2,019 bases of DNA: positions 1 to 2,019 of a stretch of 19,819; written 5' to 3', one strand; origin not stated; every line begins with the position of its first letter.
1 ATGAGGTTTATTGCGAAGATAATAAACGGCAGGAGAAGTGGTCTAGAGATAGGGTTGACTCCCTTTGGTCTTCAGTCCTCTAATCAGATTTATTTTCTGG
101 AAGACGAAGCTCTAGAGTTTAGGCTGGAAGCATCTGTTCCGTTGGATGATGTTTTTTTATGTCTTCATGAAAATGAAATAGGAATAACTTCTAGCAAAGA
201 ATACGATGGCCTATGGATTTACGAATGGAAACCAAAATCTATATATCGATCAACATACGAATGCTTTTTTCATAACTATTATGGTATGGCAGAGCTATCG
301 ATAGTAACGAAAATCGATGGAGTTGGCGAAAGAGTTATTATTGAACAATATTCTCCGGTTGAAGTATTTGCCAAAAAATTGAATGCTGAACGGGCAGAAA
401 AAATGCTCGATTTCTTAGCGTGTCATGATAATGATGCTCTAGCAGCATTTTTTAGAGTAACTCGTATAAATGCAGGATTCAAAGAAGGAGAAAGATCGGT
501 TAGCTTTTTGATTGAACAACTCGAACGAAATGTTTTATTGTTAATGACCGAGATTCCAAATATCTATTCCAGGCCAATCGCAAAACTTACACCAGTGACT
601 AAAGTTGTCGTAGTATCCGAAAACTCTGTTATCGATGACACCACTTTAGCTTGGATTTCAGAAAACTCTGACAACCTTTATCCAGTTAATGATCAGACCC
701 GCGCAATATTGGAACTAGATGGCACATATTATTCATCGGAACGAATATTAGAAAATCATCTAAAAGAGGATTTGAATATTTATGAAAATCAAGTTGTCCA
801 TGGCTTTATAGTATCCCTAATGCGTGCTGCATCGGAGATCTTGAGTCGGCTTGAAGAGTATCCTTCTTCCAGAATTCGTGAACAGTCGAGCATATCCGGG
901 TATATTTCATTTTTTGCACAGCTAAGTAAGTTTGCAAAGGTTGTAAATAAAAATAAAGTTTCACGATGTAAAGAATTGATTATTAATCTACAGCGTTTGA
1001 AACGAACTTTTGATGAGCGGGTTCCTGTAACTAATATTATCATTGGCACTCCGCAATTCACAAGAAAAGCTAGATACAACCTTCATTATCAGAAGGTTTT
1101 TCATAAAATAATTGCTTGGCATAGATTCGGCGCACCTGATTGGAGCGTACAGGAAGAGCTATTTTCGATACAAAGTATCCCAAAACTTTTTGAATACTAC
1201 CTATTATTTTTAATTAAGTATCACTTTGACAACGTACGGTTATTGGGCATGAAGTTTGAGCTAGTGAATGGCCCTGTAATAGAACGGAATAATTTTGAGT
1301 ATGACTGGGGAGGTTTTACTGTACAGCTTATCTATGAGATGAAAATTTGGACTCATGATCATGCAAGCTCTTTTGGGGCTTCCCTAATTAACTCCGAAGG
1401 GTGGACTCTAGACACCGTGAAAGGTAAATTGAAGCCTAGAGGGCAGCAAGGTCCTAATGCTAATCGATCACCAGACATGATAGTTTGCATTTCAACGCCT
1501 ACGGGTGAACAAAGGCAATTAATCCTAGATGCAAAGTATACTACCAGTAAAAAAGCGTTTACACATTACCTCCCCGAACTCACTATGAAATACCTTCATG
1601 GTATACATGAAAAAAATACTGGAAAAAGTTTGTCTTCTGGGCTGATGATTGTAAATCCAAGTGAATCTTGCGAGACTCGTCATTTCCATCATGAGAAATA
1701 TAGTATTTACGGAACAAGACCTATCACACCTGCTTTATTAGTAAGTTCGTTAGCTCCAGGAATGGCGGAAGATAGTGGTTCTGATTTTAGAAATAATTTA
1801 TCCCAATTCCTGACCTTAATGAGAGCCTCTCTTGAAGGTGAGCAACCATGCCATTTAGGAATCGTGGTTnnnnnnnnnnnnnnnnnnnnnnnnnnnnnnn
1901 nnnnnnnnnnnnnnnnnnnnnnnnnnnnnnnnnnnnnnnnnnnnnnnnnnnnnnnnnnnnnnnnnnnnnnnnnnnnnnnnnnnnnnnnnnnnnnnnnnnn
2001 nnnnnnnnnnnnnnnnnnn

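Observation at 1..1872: Large AT-rich protein with a C-terminal PD-(D/E)xK nuclease motif next to the prophage int end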

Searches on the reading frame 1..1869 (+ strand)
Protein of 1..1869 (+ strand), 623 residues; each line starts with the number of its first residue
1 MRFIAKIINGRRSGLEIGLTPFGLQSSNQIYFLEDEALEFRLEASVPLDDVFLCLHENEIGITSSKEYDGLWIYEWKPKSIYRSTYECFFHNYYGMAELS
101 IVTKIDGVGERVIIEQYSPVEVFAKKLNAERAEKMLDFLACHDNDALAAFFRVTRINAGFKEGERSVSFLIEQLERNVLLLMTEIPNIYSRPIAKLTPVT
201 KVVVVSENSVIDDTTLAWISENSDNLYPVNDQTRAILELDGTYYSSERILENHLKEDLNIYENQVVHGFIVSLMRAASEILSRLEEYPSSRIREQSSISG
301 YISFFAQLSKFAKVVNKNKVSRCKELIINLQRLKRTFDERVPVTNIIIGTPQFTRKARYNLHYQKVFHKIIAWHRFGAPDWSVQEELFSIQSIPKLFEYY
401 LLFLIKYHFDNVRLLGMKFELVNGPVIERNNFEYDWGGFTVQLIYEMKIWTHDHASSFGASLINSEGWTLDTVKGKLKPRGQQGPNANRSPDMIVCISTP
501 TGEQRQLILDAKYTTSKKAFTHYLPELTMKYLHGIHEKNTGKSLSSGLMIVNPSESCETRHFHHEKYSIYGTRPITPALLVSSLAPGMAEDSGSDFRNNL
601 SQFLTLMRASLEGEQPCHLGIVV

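Call 3: search_protein_families(library=pfam, proteins=[window:1-1869:+], max_evalue=1)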
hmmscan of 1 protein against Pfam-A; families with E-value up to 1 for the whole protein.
window:1-1869:+ (623 aa): 2 families
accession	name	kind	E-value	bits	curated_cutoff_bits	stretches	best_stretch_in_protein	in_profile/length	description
PF09823.15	DUF2357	-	2.2e-09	37.4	23.3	1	90-292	6-195/251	Domain of unknown function (DUF2357)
PF04411.18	PDDEXK_7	-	0.0014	19.2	22.1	1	482-516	73-107/164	PD-(D/E)XK nuclease superfamily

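Call 4: search_protein_families(library=padloc, proteins=[window:1-1869:+], max_evalue=1)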
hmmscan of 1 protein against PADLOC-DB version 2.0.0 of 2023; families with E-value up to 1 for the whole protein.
window:1-1869:+ (623 aa): 0 families

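Call 5: search_protein_families(library=ncbifam, proteins=[window:1-1869:+], max_evalue=1)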
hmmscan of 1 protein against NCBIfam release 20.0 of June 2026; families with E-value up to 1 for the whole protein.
window:1-1869:+ (623 aa): 0 families

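Call 11: find_homologous_proteins(query=window:1-1869:+)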
Query window:1-1869:+ (623 aa): 120 proteins with E <= 0.001 among 8000 candidates.
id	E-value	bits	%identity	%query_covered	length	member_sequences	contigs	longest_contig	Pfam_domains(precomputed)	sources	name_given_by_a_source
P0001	0.0e+0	1421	100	100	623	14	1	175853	PF09823.16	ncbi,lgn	ncbi:TPA: DUF2357 domain-containing protein [Escherichia coli]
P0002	0.0e+0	1393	97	100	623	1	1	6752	PF09823.16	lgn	-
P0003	0.0e+0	1392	97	100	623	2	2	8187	PF09823.16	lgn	-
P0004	0.0e+0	1278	88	100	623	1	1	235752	PF09823.16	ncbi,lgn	-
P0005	0.0e+0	1266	87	100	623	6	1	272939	PF09823.16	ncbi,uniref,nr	ncbi:DUF2357 domain-containing protein [Serratia ficaria]|uniref:DUF2357 domain-containing protein n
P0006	0.0e+0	1239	86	100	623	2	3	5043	PF09823.16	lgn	-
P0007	0.0e+0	1226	83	100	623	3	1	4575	PF09823.16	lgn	-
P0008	0.0e+0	1218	83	100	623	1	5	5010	-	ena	-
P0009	0.0e+0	1201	83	100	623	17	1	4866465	PF09823.16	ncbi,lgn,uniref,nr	ncbi:DUF2357 domain-containing protein [Aeromonas salmonicida]|uniref:DUF2357 domain-containing prot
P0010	0.0e+0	1195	82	100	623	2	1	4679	-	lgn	-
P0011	0.0e+0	1181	80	100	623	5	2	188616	-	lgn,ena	-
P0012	0.0e+0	1180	80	100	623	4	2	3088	-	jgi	jgi:hypothetical protein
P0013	0.0e+0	1173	81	100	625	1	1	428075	PF09823.16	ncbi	ncbi:TPA: DUF2357 domain-containing protein [Providencia rettgeri]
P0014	0.0e+0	1160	80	99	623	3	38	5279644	PF09823.16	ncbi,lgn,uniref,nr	ncbi:DUF2357 domain-containing protein [Aeromonas hydrophila]|uniref:DUF2357 domain-containing prote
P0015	0.0e+0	1112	77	100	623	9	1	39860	PF09823.16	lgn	-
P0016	0.0e+0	1092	74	100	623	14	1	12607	PF09823.16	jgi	jgi:hypothetical protein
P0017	0.0e+0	1032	70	99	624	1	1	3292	PF09823.16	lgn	-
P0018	0.0e+0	1031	71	99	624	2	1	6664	PF09823.16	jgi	jgi:hypothetical protein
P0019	0.0e+0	1030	70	100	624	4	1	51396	PF09823.16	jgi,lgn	jgi:hypothetical protein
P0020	0.0e+0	1017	69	98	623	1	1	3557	PF09823.16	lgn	-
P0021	0.0e+0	1014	68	98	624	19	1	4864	PF09823.16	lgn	-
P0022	0.0e+0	1013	70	98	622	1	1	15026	PF09823.16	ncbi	ncbi:DUF2357 domain-containing protein [Azotobacter armeniacus]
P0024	1.5e-281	953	65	98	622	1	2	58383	PF09823.16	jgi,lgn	jgi:hypothetical protein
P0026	1.7e-214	732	52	98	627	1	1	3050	PF09823.16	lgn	-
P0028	4.7e-192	658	50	96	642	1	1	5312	PF09823.16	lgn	-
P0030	2.6e-169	583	44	98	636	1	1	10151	PF09823.16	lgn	-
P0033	4.5e-161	555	45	96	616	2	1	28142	PF09823.16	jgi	jgi:hypothetical protein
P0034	5.0e-158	545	42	97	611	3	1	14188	PF09823.16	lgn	-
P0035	5.2e-158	545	43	96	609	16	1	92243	PF09823.16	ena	-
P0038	7.7e-154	531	42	97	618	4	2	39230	PF09823.16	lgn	-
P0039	8.7e-153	528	42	97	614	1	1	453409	PF09823.16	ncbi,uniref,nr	ncbi:DUF2357 domain-containing protein [Atopomonas sediminilitoris]|uniref:DUF2357 domain-containing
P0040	1.2e-152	527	42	98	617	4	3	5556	PF09823.16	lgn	-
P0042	2.5e-151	523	42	96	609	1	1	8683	PF09823.16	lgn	-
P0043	5.5e-151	522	42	98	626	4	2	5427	PF09823.16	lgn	-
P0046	3.4e-149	516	42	96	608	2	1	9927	PF09823.16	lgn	-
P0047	1.0e-148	515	40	97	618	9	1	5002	PF04411.19,PF09823.16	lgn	-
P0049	1.5e-148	514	41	97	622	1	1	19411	PF09823.16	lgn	-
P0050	1.9e-148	514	41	97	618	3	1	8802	PF09823.16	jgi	-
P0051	2.0e-148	514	40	97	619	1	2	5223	PF09823.16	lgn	-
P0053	3.9e-148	513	41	96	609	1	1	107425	PF09823.16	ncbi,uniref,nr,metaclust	ncbi:hypothetical protein NZ35_13640 [Pseudomonas chlororaphis]|uniref:DUF2357 domain-containing pro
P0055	8.0e-148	512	41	98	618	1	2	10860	PF09823.16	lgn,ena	-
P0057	2.3e-147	510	40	97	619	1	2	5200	PF09823.16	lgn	-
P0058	4.1e-147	509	41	98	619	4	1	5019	PF09823.16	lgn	-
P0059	4.6e-147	509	41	99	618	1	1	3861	PF04411.19,PF09823.16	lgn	-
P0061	3.7e-146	506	40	97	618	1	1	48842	PF04411.19,PF09823.16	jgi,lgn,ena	-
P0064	6.4e-146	505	40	100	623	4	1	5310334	PF09823.16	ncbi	ncbi:DUF2357 domain-containing protein [Pectobacterium carotovorum]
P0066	1.5e-145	504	40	100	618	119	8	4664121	PF09823.16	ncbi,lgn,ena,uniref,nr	ncbi:DUF2357 domain-containing protein [Escherichia coli]|uniref:DUF2357 domain-containing protein n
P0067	6.3e-145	502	42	99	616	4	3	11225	PF09823.16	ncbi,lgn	ncbi:hypothetical protein D3C72_753950 [compost metagenome]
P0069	1.0e-143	498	41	97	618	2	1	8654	PF09823.16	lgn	-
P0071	1.7e-143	497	41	97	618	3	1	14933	PF09823.16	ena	-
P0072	3.2e-143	496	41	97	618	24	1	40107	PF09823.16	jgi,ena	-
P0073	3.8e-143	496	40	99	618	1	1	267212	PF09823.16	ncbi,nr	ncbi:DUF2357 domain-containing protein [Brenneria sp. 4F2]|nr:DUF2357 domain-containing protein [Bre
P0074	9.0e-143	495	41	97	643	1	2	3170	PF04411.19,PF09823.16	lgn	-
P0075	1.2e-138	481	44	82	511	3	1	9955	PF09823.16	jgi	jgi:hypothetical protein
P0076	1.8e-137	477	40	98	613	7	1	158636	PF09823.16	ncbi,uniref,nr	ncbi:DUF2357 domain-containing protein [Xenorhabdus indica]|uniref:DUF2357 domain-containing protein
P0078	8.8e-137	475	39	97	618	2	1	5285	PF09823.16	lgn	-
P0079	1.8e-136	474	40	97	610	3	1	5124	PF09823.16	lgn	-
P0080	1.0e-135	472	40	96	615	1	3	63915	PF09823.16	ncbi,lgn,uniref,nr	ncbi:DUF2357 domain-containing protein [Photorhabdus bodei]|uniref:DUF2357 domain-containing protein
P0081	8.3e-135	469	40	97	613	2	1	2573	PF09823.16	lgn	-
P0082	1.5e-134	468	40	97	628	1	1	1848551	PF09823.16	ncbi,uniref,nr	ncbi:DUF2357 domain-containing protein [Candidatus Nitrosacidococcus sp. I8]|uniref:DUF2357 domain-c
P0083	2.1e-134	467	46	75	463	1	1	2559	PF09823.16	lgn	-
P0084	1.3e-133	465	39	98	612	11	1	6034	PF09823.16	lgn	-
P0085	2.7e-133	464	41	93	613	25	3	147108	PF09823.16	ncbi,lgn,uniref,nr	ncbi:DUF2357 domain-containing protein [Klebsiella variicola]|uniref:DUF2357 domain-containing prote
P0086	6.8e-133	462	40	96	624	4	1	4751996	PF09823.16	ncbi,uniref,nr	ncbi:DUF2357 domain-containing protein [Dickeya chrysanthemi]|uniref:DUF2357 domain-containing prote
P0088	3.2e-131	457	39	95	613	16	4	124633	PF09823.16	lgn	-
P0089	4.3e-130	453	39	97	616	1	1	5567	PF09823.16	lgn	-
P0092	6.1e-127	443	39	98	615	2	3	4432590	PF04411.19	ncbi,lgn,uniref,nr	ncbi:hypothetical protein XNC1_3351 [Xenorhabdus nematophila ATCC 19061]|uniref:DUF2357 domain-conta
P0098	1.5e-121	425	37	94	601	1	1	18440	PF04411.19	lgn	-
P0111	1.4e-107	379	36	93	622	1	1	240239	PF04411.19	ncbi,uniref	ncbi:nuclease domain-containing protein [Iodobacter arcticus]|uniref:Nuclease domain-containing prot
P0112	1.5e-107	379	34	97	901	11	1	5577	PF09823.16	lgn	-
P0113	1.2e-106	376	35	97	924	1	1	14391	PF09823.16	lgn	-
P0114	4.6e-103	364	45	61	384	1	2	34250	PF09823.16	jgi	jgi:hypothetical protein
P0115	1.4e-95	339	34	97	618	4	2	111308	-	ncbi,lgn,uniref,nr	ncbi:hypothetical protein KTI96_10070 [Acinetobacter bereziniae]|uniref:hypothetical protein n=2 Tax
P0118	2.4e-85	305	33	93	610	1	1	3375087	-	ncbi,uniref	ncbi:hypothetical protein ACNUDM_11715 [Vibrio chaetopteri]|uniref:hypothetical protein n=1 Tax=Vibr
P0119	1.2e-64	237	30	92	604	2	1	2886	PF09823.16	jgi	jgi:hypothetical protein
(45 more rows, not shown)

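Call 12: search_solved_structures(query=window:1-1869:+, max_evalue=10, show_alignments=2)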
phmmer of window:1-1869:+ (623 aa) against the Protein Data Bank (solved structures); distinct sequences matched with E-value up to 10: 1.
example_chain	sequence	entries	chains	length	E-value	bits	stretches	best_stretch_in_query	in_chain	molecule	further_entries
9i5t_F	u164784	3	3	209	0.49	11.9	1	154-221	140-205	Large ribosomal subunit protein uL4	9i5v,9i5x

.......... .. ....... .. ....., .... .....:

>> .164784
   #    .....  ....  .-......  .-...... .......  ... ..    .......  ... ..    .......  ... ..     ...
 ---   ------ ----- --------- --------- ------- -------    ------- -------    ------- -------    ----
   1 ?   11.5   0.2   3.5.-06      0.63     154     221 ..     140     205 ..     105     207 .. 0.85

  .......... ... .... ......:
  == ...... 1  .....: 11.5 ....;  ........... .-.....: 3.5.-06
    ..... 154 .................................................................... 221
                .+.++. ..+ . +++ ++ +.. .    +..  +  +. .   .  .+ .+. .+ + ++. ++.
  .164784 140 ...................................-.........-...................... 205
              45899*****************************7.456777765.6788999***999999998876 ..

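Call 27: predict_structure(alignment_id=A1)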
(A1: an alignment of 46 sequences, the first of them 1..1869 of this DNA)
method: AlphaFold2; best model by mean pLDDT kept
length: 623 residues; sequences in the alignment: 46
mean_pLDDT: 85.4   pTM: 0.74
mean pLDDT of the five models: 85.4, 83.8, 83.7, 82.3, 80.4
residues with pLDDT >= 90: 297; 70-90: 251; 50-70: 62; < 50: 13
segments of 3 or more residues with pLDDT < 50: 616-623
pLDDT, mean of each block of 10 residues (from residue 1): 91 90 75 91 90 82 90 91 76 84 71 85 85 86 68 58 73 94 93 89 85 88 90 86 91 89 96 94 73 58 80 82 96 95 93 92 95 82 70 87 93 89 63 90 92 86 88 73 83 94 94 90 92 92 94 92 94 93 93 91 94 58 37
secondary structure, 60 per line:
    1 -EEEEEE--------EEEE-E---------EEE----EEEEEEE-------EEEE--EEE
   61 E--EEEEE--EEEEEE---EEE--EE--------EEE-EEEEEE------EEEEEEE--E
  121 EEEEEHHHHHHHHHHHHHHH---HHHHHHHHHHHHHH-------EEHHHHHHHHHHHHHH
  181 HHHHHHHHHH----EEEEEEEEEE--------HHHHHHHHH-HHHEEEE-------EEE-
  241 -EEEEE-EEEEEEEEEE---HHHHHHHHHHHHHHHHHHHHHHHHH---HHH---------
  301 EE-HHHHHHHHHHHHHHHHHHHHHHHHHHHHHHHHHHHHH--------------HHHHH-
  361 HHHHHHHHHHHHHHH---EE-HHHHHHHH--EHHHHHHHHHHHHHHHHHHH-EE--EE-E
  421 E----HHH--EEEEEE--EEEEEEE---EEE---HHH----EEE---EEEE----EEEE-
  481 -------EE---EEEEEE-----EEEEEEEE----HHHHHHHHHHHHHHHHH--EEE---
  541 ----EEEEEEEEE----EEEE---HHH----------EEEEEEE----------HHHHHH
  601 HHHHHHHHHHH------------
elements in order: E2-7 E16-19 E31-33 E38-44 E52-55 E58-61 E64-68 E71-76 E80-82 E95-97 E99-104 E111-117 E120-125 H126-140 H144-157 H167-190 E195-204 H213-221 E226-229 E237-239 E242-246 E248-257 H261-285 H304-340 H355-359 H361-375 H382-389 H393-411 E431-436 E439-445 E449-451 E462-464 E468-471 E476-479 E493-498 E504-511 H516-532 E535-537 E545-553 E558-561 E578-584 H595-611

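Call 31: fold_search(model_id=the predicted structure, library=pdb)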
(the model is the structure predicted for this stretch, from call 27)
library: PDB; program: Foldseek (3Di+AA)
matches with E <= 10: 614; with E <= 0.001: 1
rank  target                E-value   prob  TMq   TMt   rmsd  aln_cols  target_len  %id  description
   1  9a5m_A                2.8e-07  1.00  0.17  0.20  21.1       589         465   12  Integrative model of YDJA-YDIS by crosslinking MS and deep learning (released 2024-09-18)
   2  4v96_AE               9.7e-03  0.75  0.13  0.24  20.8       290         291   11  The structure of a 1.8 MDa viral genome injection device suggests alternative infection mechanisms (released 2014-07-09)
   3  4v96_AH               1.1e-02  0.63  0.13  0.24  19.3       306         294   10  The structure of a 1.8 MDa viral genome injection device suggests alternative infection mechanisms (released 2014-07-09)
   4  4v96_AQ               1.2e-02  0.69  0.13  0.24  20.6       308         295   11  The structure of a 1.8 MDa viral genome injection device suggests alternative infection mechanisms (released 2014-07-09)
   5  4v96_AA               1.2e-02  0.66  0.12  0.23  29.0       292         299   10  The structure of a 1.8 MDa viral genome injection device suggests alternative infection mechanisms (released 2014-07-09)
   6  4aee_A                1.4e-02  0.15  0.11  0.10  28.5       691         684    8  CRYSTAL STRUCTURE OF MALTOGENIC AMYLASE FROM S.MARINUS (released 2012-01-18)
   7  4v96_AK               1.5e-02  0.66  0.13  0.24  21.0       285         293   10  The structure of a 1.8 MDa viral genome injection device suggests alternative infection mechanisms (released 2014-07-09)
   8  4v96_AB               1.9e-02  0.60  0.12  0.23  18.6       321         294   11  The structure of a 1.8 MDa viral genome injection device suggests alternative infection mechanisms (released 2014-07-09)
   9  8va1_B                2.4e-02  0.18  0.09  0.10  38.3       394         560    9  S. aureus TarL H300N in complex with CDP-ribitol (single tetramer) (released 2024-04-03)
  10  1efx_D                2.6e-02  1.00  0.11  0.31   6.7       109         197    6  STRUCTURE OF A COMPLEX BETWEEN THE HUMAN NATURAL KILLER CELL RECEPTOR KIR2DL2 AND A CLASS I MHC LIGAND HLA-CW3 (released 2000-06-14)
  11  3vh8_H                3.1e-02  0.95  0.11  0.24  18.3       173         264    7  KIR3DL1 in complex with HLA-B*5701 (released 2011-10-26)
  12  9jlf_A                3.5e-02  0.13  0.09  0.13  27.6       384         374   12  Cryo-EM Structure of Bacteriophage FCWL1 head-to-tail interface (released 2025-01-22)
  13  5b38_G                4.5e-02  0.87  0.11  0.23  18.3       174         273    7  KIR3DL1*005 in complex with HLA-B*57:01 (released 2016-03-30)
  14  3uh8                  4.7e-02  0.94  0.12  0.44   5.5       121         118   12  N-terminal domain of phage TP901-1 ORF48 (released 2012-05-30)
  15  7k58_C                5.2e-02  0.16  0.10  0.02  34.1       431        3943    9  Structure of outer-arm dyneins bound to microtubule with microtubule binding state 1(MTBS-1) (released 2021-09-29)
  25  1ajw_MODEL_1_A        8.3e-02  0.90  0.13  0.43   6.0       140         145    9  STRUCTURE OF RHOGDI: A C-TERMINAL BINDING DOMAIN TARGETS AN N-TERMINAL INHIBITORY PEPTIDE TO GTPASES, NMR, 20  (released 1997-11-19)
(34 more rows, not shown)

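Call 33: find_encoding_contigs(protein=P0066, flank=6000, max_places=3)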
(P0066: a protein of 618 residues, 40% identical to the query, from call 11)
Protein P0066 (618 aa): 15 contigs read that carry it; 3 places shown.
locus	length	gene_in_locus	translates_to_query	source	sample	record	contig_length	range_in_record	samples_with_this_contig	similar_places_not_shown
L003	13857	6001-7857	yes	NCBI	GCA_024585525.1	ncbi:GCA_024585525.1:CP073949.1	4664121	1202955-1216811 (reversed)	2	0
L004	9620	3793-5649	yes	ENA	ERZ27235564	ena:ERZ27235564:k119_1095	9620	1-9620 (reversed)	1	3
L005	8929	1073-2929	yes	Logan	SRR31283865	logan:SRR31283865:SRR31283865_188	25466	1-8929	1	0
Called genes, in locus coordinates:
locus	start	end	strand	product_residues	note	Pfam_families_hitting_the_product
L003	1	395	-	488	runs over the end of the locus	PF00478:IMPDH, PF00571:CBS, PF01070:FMN_dh, PF03060:NMO (weak)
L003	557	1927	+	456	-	PF13742:tRNA_anti_2, PF01336:tRNA_anti-codon, PF02601:Exonuc_VII_L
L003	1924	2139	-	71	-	PF07191:Zn_ribbon_6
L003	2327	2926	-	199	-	PF05930:Phage_AlpA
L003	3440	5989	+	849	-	-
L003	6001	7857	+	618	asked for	PF09823:DUF2357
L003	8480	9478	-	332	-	PF23343:REP_ORF2-G2P (weak)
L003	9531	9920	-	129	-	-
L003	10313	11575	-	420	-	PF13356:Arm-DNA-bind_3, PF22022:Phage_int_M, PF00589:Phage_integrase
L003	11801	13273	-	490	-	PF00071:Ras (faint), PF00350:Dynamin_N (faint), PF01926:MMR_HSR1, PF02421:FeoB_N, PF00009:GTP_EFTU, PF01926:MMR_HSR1, PF02421:FeoB_N, PF14714:KH_dom-like, +4 more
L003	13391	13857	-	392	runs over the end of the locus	PF01011:PQQ (faint), PF25293:Beta-prop_EMC1_N (faint), PF13360:PQQ_2, PF13570:Beta-prop_ACSF4, PF13360:PQQ_2 (weak)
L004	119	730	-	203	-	PF05930:Phage_AlpA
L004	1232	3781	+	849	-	-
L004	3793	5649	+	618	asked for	PF09823:DUF2357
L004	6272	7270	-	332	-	PF23343:REP_ORF2-G2P (weak)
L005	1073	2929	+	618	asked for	PF09823:DUF2357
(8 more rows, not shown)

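Call 35: find_encoding_contigs(protein=P0118, flank=6000, max_places=2)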
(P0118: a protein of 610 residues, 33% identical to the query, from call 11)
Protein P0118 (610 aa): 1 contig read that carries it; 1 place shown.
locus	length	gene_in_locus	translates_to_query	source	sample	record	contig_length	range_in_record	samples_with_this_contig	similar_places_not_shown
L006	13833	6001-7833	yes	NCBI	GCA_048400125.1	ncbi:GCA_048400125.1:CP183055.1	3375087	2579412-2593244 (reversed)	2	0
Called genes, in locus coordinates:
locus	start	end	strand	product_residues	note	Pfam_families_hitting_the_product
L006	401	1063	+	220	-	-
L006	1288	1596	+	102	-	PF20274:cREC_REC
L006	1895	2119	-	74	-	-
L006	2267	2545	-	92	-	-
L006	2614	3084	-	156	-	-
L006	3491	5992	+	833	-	-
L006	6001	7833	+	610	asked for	-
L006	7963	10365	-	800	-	PF09250:Prim-Pol, PF13148:DUF3987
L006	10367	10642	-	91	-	PF05930:Phage_AlpA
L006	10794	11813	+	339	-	PF02796:HTH_7 (faint), PF13551:HTH_29 (faint), PF13936:HTH_38 (weak), PF00665:rve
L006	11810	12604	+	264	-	PF01695:IstB_IS21, PF00308:Bac_DnaA (weak)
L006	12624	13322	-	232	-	-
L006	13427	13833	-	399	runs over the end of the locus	PF13356:Arm-DNA-bind_3, PF14659:Phage_int_SAM_3 (faint), PF22022:Phage_int_M, PF00589:Phage_integrase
